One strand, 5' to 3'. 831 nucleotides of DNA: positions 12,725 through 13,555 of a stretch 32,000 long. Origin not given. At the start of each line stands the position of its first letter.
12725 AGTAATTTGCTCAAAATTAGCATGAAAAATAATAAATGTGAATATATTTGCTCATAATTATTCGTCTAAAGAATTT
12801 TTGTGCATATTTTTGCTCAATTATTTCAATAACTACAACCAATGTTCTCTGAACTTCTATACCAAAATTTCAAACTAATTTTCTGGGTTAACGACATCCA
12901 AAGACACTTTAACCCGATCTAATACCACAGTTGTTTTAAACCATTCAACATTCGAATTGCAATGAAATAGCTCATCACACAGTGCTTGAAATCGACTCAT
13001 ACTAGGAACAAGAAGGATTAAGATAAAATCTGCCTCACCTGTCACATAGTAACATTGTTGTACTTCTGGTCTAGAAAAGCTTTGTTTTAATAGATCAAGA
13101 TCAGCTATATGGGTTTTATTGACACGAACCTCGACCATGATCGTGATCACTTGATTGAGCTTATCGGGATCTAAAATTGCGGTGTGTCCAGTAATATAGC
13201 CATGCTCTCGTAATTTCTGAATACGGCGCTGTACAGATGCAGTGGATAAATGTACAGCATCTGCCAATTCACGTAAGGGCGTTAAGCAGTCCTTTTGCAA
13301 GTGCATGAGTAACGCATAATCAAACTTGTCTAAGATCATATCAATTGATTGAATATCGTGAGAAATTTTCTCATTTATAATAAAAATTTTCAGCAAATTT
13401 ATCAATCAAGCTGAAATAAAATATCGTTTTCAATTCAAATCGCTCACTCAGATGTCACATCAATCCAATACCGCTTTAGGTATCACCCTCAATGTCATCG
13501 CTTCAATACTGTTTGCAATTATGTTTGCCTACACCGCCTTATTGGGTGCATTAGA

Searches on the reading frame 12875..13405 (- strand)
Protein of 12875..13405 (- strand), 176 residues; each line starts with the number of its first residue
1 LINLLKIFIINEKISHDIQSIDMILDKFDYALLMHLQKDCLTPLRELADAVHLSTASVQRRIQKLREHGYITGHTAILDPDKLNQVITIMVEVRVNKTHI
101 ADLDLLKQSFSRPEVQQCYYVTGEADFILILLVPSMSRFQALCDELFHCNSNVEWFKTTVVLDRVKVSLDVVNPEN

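Call 47: search_protein_families(library=pfam, proteins=[window:12875-13405:-], max_evalue=0.001)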
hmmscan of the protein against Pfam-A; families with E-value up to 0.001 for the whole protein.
window:12875-13405:- (176 aa): 5 families
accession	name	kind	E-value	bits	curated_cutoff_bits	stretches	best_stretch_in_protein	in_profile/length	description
PF01037.27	AsnC_trans_reg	-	6.2e-14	52.1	25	1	91-163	1-72/73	Lrp/AsnC ligand binding domain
PF13404.12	HTH_AsnC-type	-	1.5e-13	50.7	27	1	25-66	1-42/42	AsnC-type helix-turn-helix domain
PF13412.12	HTH_24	-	9.6e-11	41.5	21.9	1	25-72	1-48/48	Winged helix-turn-helix DNA-binding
PF13545.12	HTH_Crp_2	-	7e-06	26.3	27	1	45-85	26-69/70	Crp-like helix-turn-helix domain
PF09339.16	HTH_IclR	-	0.00019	21.6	22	1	43-72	20-49/52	IclR helix-turn-helix domain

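Call 67: find_encoding_contigs(protein=window:12875-13339:-, flank=5000, max_places=10)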
Protein window:12875-13339:- (154 aa): 22 contigs read that carry it; 10 places shown.
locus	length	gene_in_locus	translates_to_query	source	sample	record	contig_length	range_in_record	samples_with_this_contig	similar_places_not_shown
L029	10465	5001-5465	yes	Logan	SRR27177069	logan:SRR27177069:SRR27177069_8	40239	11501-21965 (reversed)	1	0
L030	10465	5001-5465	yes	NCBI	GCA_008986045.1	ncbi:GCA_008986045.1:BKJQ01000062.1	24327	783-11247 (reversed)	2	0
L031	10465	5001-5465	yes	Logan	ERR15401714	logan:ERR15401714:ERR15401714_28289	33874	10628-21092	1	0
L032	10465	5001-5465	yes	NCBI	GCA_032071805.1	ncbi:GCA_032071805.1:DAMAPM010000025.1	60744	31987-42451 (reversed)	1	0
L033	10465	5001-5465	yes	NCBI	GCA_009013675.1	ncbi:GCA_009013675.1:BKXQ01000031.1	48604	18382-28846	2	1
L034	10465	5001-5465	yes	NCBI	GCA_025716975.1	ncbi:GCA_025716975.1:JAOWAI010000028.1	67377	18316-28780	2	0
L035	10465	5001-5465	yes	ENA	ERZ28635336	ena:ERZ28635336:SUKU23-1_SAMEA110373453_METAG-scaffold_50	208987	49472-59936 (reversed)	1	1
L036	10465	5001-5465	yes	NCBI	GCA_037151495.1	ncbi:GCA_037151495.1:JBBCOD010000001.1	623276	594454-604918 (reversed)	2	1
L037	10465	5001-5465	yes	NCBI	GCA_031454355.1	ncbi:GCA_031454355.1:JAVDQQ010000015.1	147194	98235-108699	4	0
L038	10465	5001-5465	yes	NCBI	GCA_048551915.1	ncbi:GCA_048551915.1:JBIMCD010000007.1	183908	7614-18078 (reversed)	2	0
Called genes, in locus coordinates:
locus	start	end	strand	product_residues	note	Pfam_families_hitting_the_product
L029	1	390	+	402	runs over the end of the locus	PF07690:MFS_1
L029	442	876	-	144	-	PF14539:DUF4442 (faint), PF03061:4HBT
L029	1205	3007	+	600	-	PF02771:Acyl-CoA_dh_N, PF02770:Acyl-CoA_dh_M, PF00441:Acyl-CoA_dh_1, PF12806:Acyl-CoA_dh_C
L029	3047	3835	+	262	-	PF00378:ECH_1, PF16113:ECH_2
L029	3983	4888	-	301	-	-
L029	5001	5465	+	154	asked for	PF13404:HTH_AsnC-type, PF13412:HTH_24, PF13545:HTH_Crp_2 (weak), PF01037:AsnC_trans_reg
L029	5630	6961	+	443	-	PF07804:HipA_C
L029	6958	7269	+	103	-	PF01381:HTH_3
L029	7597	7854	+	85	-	-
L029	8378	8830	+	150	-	-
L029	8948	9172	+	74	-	-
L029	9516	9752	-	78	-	PF09905:VF530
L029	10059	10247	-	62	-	-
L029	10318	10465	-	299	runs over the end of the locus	PF00126:HTH_1, PF03466:LysR_substrate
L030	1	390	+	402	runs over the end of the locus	PF07690:MFS_1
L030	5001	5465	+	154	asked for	PF13404:HTH_AsnC-type, PF13412:HTH_24, PF13545:HTH_Crp_2 (weak), PF01037:AsnC_trans_reg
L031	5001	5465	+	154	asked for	PF13404:HTH_AsnC-type, PF13412:HTH_24, PF13545:HTH_Crp_2 (weak), PF01037:AsnC_trans_reg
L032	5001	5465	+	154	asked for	PF13404:HTH_AsnC-type, PF13412:HTH_24, PF13545:HTH_Crp_2 (weak), PF01037:AsnC_trans_reg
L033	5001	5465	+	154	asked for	PF13404:HTH_AsnC-type, PF13412:HTH_24, PF13545:HTH_Crp_2 (weak), PF01037:AsnC_trans_reg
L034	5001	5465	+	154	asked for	PF13404:HTH_AsnC-type, PF13412:HTH_24, PF13545:HTH_Crp_2 (weak), PF01037:AsnC_trans_reg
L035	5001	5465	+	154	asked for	PF13404:HTH_AsnC-type, PF13412:HTH_24, PF13545:HTH_Crp_2 (weak), PF01037:AsnC_trans_reg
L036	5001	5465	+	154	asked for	PF13404:HTH_AsnC-type, PF13412:HTH_24, PF13545:HTH_Crp_2 (weak), PF01037:AsnC_trans_reg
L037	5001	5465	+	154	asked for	PF13404:HTH_AsnC-type, PF13412:HTH_24, PF13545:HTH_Crp_2 (weak), PF01037:AsnC_trans_reg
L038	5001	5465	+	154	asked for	PF13404:HTH_AsnC-type, PF13412:HTH_24, PF13545:HTH_Crp_2 (weak), PF01037:AsnC_trans_reg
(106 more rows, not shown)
